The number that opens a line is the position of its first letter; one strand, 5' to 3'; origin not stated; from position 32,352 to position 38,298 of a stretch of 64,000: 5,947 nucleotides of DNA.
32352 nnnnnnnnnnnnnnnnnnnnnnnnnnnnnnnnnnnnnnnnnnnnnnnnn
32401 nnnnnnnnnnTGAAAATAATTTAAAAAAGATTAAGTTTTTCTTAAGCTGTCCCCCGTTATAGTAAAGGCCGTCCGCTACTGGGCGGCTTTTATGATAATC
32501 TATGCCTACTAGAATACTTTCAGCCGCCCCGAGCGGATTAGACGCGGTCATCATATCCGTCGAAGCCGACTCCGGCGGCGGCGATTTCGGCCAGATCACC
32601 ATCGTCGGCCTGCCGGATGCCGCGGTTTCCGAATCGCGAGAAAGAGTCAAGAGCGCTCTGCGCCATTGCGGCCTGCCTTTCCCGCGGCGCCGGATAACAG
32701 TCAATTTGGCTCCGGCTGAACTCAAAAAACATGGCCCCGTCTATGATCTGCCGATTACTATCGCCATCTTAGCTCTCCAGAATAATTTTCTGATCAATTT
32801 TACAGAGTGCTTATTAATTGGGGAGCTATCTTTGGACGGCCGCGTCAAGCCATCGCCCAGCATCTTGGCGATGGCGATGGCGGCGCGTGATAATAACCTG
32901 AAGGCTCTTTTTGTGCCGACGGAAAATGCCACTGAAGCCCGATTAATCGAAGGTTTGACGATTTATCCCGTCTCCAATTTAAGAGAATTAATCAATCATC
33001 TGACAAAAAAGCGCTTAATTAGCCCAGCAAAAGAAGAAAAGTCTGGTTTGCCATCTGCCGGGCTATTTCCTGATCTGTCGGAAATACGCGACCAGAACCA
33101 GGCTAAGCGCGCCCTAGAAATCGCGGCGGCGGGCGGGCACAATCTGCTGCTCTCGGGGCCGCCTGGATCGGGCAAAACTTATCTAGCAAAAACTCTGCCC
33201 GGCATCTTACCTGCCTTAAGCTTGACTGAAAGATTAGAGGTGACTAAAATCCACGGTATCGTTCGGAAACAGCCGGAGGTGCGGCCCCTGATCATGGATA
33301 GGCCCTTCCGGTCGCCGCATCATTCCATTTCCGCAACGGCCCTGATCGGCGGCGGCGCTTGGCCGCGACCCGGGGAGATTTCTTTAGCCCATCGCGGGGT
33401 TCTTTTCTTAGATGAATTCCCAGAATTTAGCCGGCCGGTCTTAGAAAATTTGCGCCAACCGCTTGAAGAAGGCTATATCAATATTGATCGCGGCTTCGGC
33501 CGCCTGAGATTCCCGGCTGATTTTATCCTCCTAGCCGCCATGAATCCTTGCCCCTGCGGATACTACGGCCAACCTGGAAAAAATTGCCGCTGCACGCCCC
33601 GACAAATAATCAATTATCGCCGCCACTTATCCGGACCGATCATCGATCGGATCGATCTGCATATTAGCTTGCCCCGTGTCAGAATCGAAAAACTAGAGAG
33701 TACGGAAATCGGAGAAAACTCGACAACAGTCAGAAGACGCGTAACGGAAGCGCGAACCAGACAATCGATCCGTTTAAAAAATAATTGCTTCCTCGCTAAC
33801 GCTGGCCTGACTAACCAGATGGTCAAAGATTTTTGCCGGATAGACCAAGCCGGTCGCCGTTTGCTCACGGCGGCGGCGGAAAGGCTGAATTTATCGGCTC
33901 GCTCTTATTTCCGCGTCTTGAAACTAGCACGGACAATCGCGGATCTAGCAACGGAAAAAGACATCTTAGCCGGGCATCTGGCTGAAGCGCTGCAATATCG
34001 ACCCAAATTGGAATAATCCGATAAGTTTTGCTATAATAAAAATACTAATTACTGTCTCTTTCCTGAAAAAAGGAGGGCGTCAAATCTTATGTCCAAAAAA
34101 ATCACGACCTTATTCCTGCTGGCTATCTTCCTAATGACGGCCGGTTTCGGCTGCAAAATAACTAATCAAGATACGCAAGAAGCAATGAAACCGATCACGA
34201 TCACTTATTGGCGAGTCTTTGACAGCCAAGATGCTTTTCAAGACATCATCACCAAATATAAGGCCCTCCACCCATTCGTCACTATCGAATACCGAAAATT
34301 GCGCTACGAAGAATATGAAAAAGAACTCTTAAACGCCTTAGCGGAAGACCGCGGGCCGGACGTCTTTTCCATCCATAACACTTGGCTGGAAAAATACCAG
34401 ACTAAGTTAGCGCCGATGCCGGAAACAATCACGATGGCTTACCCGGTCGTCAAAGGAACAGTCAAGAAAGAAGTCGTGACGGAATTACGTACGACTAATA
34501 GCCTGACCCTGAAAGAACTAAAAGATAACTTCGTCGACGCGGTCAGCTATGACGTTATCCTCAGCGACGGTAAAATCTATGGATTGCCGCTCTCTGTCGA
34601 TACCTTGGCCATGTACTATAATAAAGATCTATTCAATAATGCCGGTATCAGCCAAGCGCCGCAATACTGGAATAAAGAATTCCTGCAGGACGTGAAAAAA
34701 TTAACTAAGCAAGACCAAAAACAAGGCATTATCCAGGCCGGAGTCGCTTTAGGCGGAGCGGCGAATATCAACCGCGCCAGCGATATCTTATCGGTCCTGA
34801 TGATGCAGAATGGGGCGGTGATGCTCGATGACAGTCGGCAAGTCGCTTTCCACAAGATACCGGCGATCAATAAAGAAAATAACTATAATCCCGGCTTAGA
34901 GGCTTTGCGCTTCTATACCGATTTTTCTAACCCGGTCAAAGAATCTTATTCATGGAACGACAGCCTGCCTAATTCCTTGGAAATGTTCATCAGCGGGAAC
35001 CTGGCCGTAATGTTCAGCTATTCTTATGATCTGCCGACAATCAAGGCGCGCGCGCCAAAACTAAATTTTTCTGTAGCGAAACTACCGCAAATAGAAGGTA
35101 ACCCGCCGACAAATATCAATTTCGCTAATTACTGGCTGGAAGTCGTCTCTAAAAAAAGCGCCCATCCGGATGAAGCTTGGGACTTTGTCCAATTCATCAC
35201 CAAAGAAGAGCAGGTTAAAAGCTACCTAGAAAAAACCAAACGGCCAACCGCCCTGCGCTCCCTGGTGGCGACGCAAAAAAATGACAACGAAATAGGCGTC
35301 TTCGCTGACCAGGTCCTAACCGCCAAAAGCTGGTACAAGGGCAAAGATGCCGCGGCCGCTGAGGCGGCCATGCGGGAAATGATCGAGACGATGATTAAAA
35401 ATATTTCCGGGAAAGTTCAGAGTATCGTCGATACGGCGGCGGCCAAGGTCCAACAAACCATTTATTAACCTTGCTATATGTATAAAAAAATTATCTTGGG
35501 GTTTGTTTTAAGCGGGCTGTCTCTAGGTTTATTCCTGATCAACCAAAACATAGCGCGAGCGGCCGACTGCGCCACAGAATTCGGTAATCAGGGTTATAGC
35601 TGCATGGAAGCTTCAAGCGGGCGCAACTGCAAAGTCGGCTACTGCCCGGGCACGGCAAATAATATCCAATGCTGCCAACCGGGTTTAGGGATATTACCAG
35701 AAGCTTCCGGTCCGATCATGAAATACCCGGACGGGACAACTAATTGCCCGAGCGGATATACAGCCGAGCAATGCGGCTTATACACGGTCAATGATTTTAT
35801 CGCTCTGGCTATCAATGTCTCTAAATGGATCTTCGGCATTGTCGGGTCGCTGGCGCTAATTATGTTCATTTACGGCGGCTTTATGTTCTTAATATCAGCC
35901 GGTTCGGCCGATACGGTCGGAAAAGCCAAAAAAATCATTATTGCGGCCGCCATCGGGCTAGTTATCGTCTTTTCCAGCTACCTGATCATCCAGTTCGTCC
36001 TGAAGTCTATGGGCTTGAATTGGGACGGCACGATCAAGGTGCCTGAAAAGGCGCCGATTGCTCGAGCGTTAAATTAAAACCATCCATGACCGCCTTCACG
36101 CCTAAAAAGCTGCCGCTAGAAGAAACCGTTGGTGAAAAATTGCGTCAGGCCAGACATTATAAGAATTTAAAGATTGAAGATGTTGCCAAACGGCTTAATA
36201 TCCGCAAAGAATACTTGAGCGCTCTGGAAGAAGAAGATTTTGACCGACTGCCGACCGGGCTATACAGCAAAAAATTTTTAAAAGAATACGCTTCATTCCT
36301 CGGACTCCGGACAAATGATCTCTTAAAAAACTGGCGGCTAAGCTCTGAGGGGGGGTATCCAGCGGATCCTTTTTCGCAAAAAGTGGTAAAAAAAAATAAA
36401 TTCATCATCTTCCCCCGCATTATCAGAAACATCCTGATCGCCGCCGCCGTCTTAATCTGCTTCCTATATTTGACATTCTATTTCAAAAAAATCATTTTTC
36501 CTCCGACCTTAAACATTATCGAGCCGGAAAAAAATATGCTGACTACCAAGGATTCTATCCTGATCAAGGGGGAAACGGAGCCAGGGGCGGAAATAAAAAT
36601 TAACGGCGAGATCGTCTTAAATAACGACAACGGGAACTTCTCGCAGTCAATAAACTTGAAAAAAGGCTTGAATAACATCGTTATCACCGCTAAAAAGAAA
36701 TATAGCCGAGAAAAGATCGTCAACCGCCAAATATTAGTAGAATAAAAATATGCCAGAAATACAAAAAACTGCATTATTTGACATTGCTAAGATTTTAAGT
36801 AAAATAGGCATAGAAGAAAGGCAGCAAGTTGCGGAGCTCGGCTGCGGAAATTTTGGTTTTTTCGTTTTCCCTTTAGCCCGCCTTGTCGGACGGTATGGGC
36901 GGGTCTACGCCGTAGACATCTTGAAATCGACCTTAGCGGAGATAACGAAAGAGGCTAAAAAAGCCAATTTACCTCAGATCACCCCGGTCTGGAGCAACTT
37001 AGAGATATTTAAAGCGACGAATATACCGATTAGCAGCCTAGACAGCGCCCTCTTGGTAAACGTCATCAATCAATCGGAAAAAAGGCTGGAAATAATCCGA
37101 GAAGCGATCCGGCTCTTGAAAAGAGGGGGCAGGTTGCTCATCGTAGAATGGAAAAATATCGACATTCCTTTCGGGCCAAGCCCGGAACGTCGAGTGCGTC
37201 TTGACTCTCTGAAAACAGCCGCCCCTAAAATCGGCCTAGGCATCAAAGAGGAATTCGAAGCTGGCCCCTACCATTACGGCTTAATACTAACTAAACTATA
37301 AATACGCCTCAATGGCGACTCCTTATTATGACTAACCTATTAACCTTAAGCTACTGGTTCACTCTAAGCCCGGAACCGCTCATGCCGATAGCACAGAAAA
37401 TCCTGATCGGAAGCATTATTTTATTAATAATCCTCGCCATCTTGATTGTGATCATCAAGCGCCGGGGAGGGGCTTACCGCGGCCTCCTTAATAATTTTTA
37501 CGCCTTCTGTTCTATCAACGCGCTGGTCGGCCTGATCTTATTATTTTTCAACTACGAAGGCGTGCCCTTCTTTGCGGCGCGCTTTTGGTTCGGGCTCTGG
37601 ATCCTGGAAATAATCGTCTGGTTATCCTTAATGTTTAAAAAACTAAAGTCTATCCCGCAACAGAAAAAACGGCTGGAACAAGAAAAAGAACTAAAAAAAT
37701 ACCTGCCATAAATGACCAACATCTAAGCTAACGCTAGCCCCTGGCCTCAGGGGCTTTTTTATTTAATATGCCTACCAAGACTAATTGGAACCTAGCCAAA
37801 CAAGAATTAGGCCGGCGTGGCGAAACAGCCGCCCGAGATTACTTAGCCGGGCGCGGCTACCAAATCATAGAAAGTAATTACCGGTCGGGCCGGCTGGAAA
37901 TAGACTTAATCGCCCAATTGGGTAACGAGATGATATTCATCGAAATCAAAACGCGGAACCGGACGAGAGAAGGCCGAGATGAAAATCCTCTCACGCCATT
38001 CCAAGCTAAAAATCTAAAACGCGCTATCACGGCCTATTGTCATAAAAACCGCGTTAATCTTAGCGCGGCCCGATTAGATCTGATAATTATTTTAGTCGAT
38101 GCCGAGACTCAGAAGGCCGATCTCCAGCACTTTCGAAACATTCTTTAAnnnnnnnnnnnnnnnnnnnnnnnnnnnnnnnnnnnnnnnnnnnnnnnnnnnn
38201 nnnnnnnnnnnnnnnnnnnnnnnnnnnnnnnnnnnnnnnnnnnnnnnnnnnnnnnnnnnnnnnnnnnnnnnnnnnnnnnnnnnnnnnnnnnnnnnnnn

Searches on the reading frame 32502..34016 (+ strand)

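Call 9: search_protein_families(library=pfam, proteins=[window:32502-34016:+], max_evalue=0.01)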
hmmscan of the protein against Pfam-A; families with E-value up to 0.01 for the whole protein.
window:32502-34016:+ (504 aa): 12 families
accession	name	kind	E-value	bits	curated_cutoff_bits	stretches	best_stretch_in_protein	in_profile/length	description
PF01078.27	Mg_chelatase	-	2.3e-88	295.4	20.3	1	191-397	1-206/207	Magnesium chelatase, subunit ChlI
PF13541.12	ChlI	-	2.1e-39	134.6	27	1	21-142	2-121/121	Subunit ChlI of Mg-chelatase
PF13335.12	Mg_chelatase_C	-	1.5e-29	102.8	26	1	404-500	1-94/94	Magnesium chelatase, subunit ChlI C-terminal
PF07728.20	AAA_5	-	1.5e-09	38.4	22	1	214-351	1-125/139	AAA domain (dynein-related subfamily)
PF05362.19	Lon_C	-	3.7e-05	23.8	21.1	1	60-167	91-202/205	Lon protease (S16) C-terminal proteolytic domain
PF00493.29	MCM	-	0.00016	21.3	23.3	1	290-356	114-179/224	MCM P-loop domain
PF00158.32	Sigma54_activat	-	0.00023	21.3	20.2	0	288-326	84-122/168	Sigma-54 interaction domain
PF13191.12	AAA_16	-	0.00026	22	32.6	1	199-233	10-45/167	AAA ATPase domain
PF00004.35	AAA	-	0.0016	19.3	21.2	0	215-232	1-18/131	ATPase family associated with various cellular activities (AAA)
PF13401.12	AAA_22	-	0.0039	17.9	27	0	214-235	7-28/130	AAA domain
PF05496.18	RuvB_N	-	0.0044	17.2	27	0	214-232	35-53/159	Holliday junction DNA helicase RuvB P-loop domain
PF20720.3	nSTAND3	-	0.0086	16.2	27.2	0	203-232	9-37/155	Novel STAND NTPase 3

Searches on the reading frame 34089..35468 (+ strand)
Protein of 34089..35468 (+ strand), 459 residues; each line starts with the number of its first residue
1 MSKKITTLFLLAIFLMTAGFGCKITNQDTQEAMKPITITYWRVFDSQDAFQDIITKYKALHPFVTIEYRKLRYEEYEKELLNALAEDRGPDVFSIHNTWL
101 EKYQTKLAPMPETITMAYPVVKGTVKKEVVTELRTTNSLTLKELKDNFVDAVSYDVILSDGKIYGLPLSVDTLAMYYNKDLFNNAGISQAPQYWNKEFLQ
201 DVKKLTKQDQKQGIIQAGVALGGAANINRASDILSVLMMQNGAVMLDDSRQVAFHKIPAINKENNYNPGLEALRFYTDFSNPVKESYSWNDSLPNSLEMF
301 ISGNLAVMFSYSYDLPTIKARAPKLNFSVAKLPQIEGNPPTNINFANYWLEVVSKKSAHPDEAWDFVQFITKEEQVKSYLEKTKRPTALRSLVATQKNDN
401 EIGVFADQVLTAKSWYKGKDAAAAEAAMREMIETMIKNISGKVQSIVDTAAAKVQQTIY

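Call 9: search_protein_families(library=pfam, proteins=[window:34089-35468:+], max_evalue=0.01)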
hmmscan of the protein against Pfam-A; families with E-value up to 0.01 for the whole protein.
window:34089-35468:+ (459 aa): 3 families
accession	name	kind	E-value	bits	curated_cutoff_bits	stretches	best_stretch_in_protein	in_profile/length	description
PF01547.30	SBP_bac_1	-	3.3e-32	113.1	26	1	46-376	4-306/307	Bacterial extracellular solute-binding protein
PF13416.11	SBP_bac_8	-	2.9e-24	86.8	27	1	53-396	2-269/279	Bacterial extracellular solute-binding protein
PF13343.11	SBP_bac_6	-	0.0046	16.9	24.6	0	351-393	183-220/245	Bacterial extracellular solute-binding protein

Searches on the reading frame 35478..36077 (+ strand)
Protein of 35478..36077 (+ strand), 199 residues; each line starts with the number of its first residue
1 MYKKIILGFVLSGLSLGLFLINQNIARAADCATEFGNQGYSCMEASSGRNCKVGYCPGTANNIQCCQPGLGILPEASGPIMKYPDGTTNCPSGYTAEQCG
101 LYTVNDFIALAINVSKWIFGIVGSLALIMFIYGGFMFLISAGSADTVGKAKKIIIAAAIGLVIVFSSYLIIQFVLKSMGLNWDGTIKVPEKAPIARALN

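Call 9: search_protein_families(library=pfam, proteins=[window:35478-36077:+], max_evalue=0.01)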
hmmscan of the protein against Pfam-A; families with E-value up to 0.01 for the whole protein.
window:35478-36077:+ (199 aa): 1 family
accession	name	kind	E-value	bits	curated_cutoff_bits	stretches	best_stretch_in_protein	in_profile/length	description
PF18895.5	T4SS_pilin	-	1.1e-09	38.6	26.6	1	113-174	11-71/71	Type IV secretion system pilin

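Call 60: search_protein_families(library=ncbifam, proteins=[window:35478-36077:+], max_evalue=0.1)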
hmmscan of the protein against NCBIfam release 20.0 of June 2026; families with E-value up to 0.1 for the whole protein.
window:35478-36077:+ (199 aa): 2 families
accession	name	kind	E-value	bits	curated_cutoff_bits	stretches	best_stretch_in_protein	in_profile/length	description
NF045849.1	ICE_MMCAP2_0565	equivalog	0.005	16.5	40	1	114-177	16-79/80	Mbov_0395 family pilin-like conjugal transfer protein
NF041560.1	T6SS_Burk_ExIF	subfamily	0.023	14.4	90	1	109-187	123-193/234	putative type VI secretion system effector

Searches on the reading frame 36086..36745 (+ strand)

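Call 9: search_protein_families(library=pfam, proteins=[window:36086-36745:+], max_evalue=0.01)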
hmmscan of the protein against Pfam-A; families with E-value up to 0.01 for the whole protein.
window:36086-36745:+ (219 aa): 5 families
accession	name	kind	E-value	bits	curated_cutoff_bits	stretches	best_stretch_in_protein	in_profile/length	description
PF13413.12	HTH_25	-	7.8e-20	70.9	24.6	1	19-76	2-59/62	Helix-turn-helix domain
PF09136.16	Glucodextran_B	-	2.7e-10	40.5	27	1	140-217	1-80/83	Glucodextranase, domain B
PF12844.13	HTH_19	-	6.1e-09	36.1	30.2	1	16-81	1-60/64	Helix-turn-helix domain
PF13560.12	HTH_31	-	0.00065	20.4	27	1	16-49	3-36/64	Helix-turn-helix domain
PF01381.28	HTH_3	-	0.0016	18.9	23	1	19-63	1-43/55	Helix-turn-helix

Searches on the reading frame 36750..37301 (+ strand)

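Call 9: search_protein_families(library=pfam, proteins=[window:36750-37301:+], max_evalue=0.01)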
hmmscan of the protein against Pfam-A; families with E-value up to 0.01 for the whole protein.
window:36750-37301:+ (183 aa): 6 families
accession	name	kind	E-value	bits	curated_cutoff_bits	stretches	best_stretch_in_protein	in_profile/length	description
PF13847.12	Methyltransf_31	-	8.6e-10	38.9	27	1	23-135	3-113/145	Methyltransferase domain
PF08241.18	Methyltransf_11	-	9.6e-10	39.4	21.2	1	29-131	2-95/95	Methyltransferase domain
PF13649.12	Methyltransf_25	-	6.7e-08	33.6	27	1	27-127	1-97/97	Methyltransferase domain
PF01209.24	Ubie_methyltran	-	3.8e-07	30.1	20.1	1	18-140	42-160/233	ubiE/COQ5 methyltransferase family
PF08242.18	Methyltransf_12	-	1.8e-05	25.8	30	1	29-129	2-98/98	Methyltransferase domain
PF05175.20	MTS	-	0.00028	21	23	1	17-137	25-144/170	Methyltransferase small domain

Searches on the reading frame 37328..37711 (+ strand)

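Call 9: search_protein_families(library=pfam, proteins=[window:37328-37711:+], max_evalue=0.01)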
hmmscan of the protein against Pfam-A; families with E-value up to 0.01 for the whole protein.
window:37328-37711:+ (127 aa): 0 families

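Call 22: search_protein_families(library=pfam, proteins=[window:37328-37711:+], max_evalue=1)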
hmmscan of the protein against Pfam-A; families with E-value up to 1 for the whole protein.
window:37328-37711:+ (127 aa): 2 families
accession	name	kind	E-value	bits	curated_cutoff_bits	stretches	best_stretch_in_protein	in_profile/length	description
PF13074.11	DUF3938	-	0.13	13.2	25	0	73-113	56-95/98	Protein of unknown function (DUF3938)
PF12725.13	DUF3810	-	0.56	10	28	1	22-82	25-89/311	Protein of unknown function (DUF3810)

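Call 60: search_protein_families(library=ncbifam, proteins=[window:37328-37711:+], max_evalue=0.1)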
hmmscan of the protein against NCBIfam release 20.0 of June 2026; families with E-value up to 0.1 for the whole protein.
window:37328-37711:+ (127 aa): 0 families

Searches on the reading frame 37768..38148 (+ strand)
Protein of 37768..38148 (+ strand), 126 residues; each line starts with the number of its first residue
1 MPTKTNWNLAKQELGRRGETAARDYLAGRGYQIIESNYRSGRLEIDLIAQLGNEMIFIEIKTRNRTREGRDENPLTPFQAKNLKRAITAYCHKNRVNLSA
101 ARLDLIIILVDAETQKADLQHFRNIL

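Call 8: search_protein_families(library=pfam, proteins=[window:37768-38148:+], max_evalue=0.01)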
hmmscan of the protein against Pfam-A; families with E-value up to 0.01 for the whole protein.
window:37768-38148:+ (126 aa): 2 families
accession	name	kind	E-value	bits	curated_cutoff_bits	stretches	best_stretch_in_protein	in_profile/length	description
PF02021.23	UPF0102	-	5.9e-19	68.7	23.6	1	18-108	1-80/80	Uncharacterised protein family UPF0102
PF08378.17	NERD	-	1.3e-05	26.1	22.1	1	15-72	2-66/111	Nuclease-related domain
